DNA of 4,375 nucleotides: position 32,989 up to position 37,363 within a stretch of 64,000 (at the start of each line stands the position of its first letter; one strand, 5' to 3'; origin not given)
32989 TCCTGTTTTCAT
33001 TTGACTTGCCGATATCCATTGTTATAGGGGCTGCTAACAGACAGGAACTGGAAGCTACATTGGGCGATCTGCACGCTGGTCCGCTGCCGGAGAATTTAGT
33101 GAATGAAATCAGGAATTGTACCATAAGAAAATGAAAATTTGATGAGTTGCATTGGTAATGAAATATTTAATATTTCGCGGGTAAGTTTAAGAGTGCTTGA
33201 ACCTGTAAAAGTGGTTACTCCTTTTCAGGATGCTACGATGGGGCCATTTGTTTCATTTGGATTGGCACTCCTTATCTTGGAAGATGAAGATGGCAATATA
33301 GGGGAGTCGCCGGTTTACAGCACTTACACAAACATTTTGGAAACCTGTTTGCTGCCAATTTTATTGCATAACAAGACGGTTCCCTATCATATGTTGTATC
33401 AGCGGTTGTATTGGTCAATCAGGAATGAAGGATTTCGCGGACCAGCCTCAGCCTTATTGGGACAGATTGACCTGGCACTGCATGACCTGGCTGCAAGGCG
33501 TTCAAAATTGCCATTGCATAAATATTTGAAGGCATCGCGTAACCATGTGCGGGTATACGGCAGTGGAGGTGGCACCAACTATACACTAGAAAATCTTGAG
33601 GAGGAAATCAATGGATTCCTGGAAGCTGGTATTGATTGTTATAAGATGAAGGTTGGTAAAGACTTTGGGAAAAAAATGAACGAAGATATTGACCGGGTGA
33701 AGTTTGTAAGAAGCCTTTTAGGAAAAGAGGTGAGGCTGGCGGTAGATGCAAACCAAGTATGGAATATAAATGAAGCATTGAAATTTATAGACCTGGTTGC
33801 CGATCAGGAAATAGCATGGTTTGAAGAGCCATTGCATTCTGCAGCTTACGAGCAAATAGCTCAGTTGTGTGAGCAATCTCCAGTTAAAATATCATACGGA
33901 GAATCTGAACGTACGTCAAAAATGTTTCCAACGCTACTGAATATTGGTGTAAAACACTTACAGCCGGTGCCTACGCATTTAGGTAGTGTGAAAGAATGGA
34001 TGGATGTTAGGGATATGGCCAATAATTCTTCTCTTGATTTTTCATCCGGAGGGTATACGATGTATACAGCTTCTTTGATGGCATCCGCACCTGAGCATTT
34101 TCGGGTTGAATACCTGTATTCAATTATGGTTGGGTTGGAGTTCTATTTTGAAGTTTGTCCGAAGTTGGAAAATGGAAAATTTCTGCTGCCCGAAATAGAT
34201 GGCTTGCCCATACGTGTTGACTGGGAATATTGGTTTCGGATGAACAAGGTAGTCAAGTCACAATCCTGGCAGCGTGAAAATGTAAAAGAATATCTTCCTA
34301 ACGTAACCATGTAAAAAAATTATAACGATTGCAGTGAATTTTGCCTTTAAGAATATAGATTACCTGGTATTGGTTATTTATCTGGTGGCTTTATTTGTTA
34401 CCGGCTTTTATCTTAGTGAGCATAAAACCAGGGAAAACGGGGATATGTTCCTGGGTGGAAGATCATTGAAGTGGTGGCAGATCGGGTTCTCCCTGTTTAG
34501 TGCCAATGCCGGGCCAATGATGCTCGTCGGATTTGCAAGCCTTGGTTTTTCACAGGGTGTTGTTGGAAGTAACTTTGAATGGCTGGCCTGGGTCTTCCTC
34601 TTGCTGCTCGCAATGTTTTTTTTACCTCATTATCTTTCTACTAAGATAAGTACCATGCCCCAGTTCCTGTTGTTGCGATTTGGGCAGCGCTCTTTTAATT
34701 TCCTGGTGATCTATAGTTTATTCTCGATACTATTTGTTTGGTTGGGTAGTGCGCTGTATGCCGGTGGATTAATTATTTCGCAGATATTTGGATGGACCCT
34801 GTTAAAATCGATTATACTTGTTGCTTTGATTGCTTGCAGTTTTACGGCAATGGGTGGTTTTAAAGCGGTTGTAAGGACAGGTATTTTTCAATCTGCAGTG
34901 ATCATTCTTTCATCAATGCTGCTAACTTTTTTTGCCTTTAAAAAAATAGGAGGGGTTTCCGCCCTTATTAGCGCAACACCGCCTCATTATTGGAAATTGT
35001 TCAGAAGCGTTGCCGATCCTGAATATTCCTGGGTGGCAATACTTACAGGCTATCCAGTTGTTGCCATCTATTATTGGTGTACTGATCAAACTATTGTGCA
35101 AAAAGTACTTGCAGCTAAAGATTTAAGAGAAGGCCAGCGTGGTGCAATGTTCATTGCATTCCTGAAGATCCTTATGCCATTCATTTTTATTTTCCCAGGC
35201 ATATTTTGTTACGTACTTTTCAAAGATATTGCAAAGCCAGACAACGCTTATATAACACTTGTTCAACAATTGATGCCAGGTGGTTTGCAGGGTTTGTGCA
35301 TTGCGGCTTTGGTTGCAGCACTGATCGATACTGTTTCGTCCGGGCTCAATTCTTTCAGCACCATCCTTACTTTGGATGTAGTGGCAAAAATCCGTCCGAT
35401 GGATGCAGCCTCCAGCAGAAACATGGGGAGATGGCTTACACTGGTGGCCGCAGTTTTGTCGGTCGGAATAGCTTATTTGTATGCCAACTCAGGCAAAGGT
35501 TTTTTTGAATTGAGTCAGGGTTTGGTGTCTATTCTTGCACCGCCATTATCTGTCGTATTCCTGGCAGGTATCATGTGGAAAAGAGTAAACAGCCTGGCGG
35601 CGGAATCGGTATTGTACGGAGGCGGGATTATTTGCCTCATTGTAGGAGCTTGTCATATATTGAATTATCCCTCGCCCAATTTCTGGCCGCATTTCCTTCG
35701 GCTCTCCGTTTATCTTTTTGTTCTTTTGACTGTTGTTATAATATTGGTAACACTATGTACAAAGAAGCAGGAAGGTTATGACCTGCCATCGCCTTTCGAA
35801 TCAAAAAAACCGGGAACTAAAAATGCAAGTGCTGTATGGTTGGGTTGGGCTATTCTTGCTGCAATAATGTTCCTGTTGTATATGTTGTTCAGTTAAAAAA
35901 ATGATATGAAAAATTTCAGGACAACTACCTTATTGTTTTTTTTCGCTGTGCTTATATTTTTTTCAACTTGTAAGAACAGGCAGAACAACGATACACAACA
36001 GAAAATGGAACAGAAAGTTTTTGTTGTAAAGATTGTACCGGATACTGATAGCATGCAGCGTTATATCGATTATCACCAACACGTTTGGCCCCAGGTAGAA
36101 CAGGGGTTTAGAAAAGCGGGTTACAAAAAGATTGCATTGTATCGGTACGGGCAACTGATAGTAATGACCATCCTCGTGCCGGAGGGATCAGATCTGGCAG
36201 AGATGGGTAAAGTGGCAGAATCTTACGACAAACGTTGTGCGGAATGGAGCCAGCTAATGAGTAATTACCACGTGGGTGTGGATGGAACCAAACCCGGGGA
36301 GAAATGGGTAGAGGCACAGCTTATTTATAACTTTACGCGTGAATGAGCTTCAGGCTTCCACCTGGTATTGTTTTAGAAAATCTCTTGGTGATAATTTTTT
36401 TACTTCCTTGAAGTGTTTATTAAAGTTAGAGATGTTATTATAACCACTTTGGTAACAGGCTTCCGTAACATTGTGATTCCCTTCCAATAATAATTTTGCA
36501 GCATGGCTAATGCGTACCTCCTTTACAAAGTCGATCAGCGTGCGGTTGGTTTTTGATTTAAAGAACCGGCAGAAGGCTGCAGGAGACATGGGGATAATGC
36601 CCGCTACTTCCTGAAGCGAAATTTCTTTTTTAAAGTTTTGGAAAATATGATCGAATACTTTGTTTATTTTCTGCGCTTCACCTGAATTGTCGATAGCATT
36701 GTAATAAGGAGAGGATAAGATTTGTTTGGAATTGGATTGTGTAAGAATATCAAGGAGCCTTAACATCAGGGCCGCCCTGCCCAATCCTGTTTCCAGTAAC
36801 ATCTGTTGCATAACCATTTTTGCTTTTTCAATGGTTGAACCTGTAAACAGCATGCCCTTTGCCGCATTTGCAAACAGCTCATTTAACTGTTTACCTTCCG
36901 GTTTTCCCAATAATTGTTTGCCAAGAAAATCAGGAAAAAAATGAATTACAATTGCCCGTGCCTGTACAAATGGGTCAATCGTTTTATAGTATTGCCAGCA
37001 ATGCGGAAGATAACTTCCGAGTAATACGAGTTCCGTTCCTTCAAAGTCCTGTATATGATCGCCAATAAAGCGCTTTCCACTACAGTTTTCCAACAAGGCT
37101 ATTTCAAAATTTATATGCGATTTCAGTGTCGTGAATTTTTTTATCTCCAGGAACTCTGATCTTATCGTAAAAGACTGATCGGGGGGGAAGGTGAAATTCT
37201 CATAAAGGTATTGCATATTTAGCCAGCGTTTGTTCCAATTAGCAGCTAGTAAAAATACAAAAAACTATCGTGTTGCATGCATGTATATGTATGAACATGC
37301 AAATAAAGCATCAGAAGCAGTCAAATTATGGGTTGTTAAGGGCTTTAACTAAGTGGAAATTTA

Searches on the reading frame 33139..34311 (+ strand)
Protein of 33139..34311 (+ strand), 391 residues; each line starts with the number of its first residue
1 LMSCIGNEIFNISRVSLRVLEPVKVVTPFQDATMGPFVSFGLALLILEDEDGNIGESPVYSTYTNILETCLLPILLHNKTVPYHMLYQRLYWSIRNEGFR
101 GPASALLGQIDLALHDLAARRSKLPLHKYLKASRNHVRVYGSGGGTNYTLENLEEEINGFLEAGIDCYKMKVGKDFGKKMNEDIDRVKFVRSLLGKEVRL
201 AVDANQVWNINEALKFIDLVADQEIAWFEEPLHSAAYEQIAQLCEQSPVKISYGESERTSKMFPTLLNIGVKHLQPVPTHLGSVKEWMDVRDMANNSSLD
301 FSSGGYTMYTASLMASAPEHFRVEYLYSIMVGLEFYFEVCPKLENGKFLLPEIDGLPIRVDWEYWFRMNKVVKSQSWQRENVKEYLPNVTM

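Call 10: search_protein_families(library=pfam, proteins=[window:33139-34311:+], max_evalue=0.00001)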
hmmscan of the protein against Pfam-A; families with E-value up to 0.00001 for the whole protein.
window:33139-34311:+ (391 aa): 1 family
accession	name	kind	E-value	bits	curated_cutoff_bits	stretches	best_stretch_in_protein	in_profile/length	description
PF13378.12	MR_MLE_C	-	1.4e-36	126.7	29.4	1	154-363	3-218/219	Enolase C-terminal domain-like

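Call 104: search_solved_structures(query=window:33139-34311:+, max_evalue=1e-20)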
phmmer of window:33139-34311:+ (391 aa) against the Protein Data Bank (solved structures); distinct sequences matched with E-value up to 1e-20: 9.
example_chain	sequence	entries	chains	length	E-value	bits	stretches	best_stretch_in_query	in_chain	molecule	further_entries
5xd9_A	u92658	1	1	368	2.9e-33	118.7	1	29-363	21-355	3,6-anhydro-alpha-L-galactonate cycloisomerase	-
5xd7_A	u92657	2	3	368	5.3e-33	117.9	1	29-363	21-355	3,6-anhydro-alpha-L-galactonate cycloisomerase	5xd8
2ovl_A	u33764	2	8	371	5.7e-26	94.7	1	23-365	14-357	Putative racemase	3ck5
3tj4_A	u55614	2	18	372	2.3e-24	89.4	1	62-300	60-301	Mandelate racemase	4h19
3cyj_A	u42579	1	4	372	3.1e-24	89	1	85-327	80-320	Mandelate racemase/muconate lactonizing enzyme-like protein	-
2og9_A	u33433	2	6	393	9.6e-24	87.4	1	73-362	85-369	Mandelate racemase/muconate lactonizing enzyme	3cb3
3bjs_A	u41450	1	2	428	2.1e-22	83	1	55-299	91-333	Mandelate racemase/muconate lactonizing enzyme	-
2pp0_A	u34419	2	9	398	2.2e-22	82.9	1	84-296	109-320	L-talarate/Galactarate Dehydratase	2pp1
2pp3_A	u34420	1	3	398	1.5e-21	80.2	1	84-296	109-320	L-talarate/galactarate dehydratase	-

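Call 105: search_protein_families(library=ncbifam, proteins=[window:33139-34311:+], max_evalue=0.00001)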
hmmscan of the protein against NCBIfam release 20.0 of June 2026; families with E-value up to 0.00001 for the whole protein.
window:33139-34311:+ (391 aa): 15 families
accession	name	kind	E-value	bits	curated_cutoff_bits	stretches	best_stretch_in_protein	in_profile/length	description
NF047820.1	TalGalacDh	equivalog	2.5e-37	128.7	500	1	75-358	76-354/371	L-talarate/galactarate dehydratase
NF040866.1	AraD_Arch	equivalog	3.4e-33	115.2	650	1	56-361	50-362/372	arabinonate dehydratase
NF010624.0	PRK14017.1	equivalog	6.1e-17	61.8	311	1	97-296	71-277/382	galactonate dehydratase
TIGR02534.1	mucon_cyclo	subfamily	1.3e-16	60.6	334.95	1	65-362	64-359/368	muconate/chloromuconate family cycloisomerase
NF011968.0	PRK15440.1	equivalog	6.7e-16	58.2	393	1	47-309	64-324/395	L-rhamnonate dehydratase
NF002782.0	PRK02901.1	equivalog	2.3e-14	53.1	288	1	163-260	101-197/328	o-succinylbenzoate synthase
NF040790.2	glucon_galact_dh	equivalog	4.5e-13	48.8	750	1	106-301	93-296/390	bifunctional D-gluconate/D-galactonate dehydratase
TIGR01927.1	menC_gam_Gplu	equivalog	4.9e-11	42.5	130.55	1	163-290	123-249/307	o-succinylbenzoate synthase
NF043002.1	HProlDhtase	equivalog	8.3e-11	41.3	500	1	108-233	103-222/366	cis-3-hydroxy-L-proline dehydratase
NF041118.1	A_G_epim_Thtga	equivalog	8.2e-10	38.3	500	1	103-259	94-245/341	L-Ala-D/L-Glu epimerase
NF002739.0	PRK02714.1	equivalog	6.5e-09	35.7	259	1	154-259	123-228/320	o-succinylbenzoate synthase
NF042940.1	racemase_DgcA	equivalog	1.1e-08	34.7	400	1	108-266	86-232/323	N-acetyl-D-Glu racemase DgcA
NF003473.0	PRK05105.1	equivalog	2.1e-08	33.5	236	1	163-299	134-266/331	o-succinylbenzoate synthase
NF043051.1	ManoateDhtManD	equivalog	4.9e-08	32.2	550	0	83-170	67-148/403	D-mannonate dehydratase ManD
NF011654.0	PRK15072.1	subfamily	6.9e-08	31.8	430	0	82-171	66-149/404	D-galactonate dehydratase family protein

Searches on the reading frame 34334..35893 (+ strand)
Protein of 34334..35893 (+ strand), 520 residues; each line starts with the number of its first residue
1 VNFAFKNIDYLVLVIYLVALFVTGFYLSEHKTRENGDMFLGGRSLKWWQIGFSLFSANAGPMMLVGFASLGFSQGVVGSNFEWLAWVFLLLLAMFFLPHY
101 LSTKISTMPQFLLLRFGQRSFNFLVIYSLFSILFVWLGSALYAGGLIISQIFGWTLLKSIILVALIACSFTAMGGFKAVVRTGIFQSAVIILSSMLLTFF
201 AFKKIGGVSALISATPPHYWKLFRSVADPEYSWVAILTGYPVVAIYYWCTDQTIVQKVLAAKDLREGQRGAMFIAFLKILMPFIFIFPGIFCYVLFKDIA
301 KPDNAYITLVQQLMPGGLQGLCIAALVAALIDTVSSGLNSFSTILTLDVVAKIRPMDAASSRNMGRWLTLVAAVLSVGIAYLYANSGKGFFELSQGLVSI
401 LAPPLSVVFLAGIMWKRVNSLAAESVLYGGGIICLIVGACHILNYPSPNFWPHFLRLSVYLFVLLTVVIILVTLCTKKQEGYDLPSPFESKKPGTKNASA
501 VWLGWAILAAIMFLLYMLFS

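Call 10: search_protein_families(library=pfam, proteins=[window:34334-35893:+], max_evalue=0.00001)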
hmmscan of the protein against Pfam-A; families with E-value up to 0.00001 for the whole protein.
window:34334-35893:+ (520 aa): 1 family
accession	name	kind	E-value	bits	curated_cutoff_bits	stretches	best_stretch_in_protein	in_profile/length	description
PF00474.23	SSF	-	9.5e-57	193.1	22.8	1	39-422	2-398/406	Sodium:solute symporter family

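Call 105: search_protein_families(library=ncbifam, proteins=[window:34334-35893:+], max_evalue=0.00001)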
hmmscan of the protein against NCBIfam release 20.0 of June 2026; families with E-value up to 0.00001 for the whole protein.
window:34334-35893:+ (520 aa): 4 families
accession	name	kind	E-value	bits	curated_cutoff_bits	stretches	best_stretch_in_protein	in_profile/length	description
TIGR00813.1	sss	superfamily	5.3e-80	269.5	184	1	39-423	2-404/411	sodium/solute symporter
NF007790.0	PRK10484.1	equivalog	7.8e-78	262.6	401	1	12-520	10-524/527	solute:sodium symporter family transporter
TIGR02121.1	Na_Pro_sym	equivalog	1e-23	83.8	515.5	1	11-443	5-443/488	sodium/proline symporter PutP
TIGR02119.1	panF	equivalog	5.3e-12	45.5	328.05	1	12-429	6-429/471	sodium/pantothenate symporter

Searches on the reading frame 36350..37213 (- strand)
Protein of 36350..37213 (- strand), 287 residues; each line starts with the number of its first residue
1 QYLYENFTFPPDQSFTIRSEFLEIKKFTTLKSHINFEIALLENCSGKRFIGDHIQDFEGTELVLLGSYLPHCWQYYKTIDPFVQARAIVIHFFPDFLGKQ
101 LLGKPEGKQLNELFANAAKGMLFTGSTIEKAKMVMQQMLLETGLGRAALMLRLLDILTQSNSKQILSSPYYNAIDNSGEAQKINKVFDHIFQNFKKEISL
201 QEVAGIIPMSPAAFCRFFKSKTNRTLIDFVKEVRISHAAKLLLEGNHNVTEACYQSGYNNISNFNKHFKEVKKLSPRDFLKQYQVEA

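Call 10: search_protein_families(library=pfam, proteins=[window:36350-37213:-], max_evalue=0.00001)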
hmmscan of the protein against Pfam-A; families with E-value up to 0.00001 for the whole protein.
window:36350-37213:- (287 aa): 2 families
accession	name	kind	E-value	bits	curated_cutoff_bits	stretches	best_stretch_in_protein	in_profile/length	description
PF12833.13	HTH_18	-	1.2e-18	67.6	33.6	1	205-282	3-80/80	Helix-turn-helix domain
PF00165.29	HTH_AraC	-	6.1e-06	26.7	26.6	0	248-281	10-42/42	Bacterial regulatory helix-turn-helix proteins, AraC family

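Call 105: search_protein_families(library=ncbifam, proteins=[window:36350-37213:-], max_evalue=0.00001)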
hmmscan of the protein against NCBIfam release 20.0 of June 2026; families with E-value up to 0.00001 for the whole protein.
window:36350-37213:- (287 aa): 18 families
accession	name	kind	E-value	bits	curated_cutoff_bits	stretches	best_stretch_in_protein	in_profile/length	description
NF047455.1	TF_Staph_AryK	equivalog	9.6e-20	70.4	850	1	172-286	148-262/759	transcriptional regulator AryK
TIGR04094.1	adjacent_YSIRK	equivalog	2.8e-14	52.9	200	1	174-279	278-382/383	YSIRK-targeted surface antigen transcriptional regulator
NF006902.0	PRK09393.1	equivalog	5.3e-13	48.8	425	1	173-285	212-324/327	transcriptional regulator FtrA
NF047788.1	TransRegPocR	equivalog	6.2e-13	48.7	500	1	176-284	184-292/296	transcriptional regulator PocR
NF007860.0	PRK10572.1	equivalog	2.5e-12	46.3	208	1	180-284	182-286/292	arabinose operon transcriptional regulator AraC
NF010028.0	PRK13503.1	equivalog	4.8e-12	45.9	288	1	175-283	165-273/278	HTH-type transcriptional activator RhaS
NF011732.0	PRK15185.1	equivalog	6.1e-11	42.2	354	1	168-282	193-306/309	transcriptional regulator HilD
NF033869.1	viru_reg_Rsp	equivalog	5.6e-09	35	400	1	182-281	148-247/701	AraC family transcriptional regulator Rsp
NF007693.0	PRK10371.1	equivalog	2.1e-08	33.7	253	1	167-281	181-298/309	transcriptional regulator MelR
NF049932.1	TranspRegBtr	equivalog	2.1e-08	33.1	900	1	178-282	161-265/531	bacillibactin transport transcriptional regulator Btr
TIGR02297.1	HpaA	equivalog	5.2e-08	32.5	274.65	1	146-281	157-286/287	4-hydroxyphenylacetate catabolism regulatory protein HpaA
NF007633.0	PRK10296.1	equivalog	1.4e-07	31.3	264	1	215-283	207-275/280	transcriptional regulator ChbR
NF007243.0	PRK09685.1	equivalog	2.5e-07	30.4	199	1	176-283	193-302/303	transcriptional regulator FeaR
NF012144.2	ramA_TF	equivalog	3.4e-07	30.7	180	1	180-282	4-106/108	RamA family antibiotic efflux transcriptional regulator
NF011733.0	PRK15186.1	equivalog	4.1e-07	29.6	403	1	184-281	184-280/291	AraC family transcriptional regulator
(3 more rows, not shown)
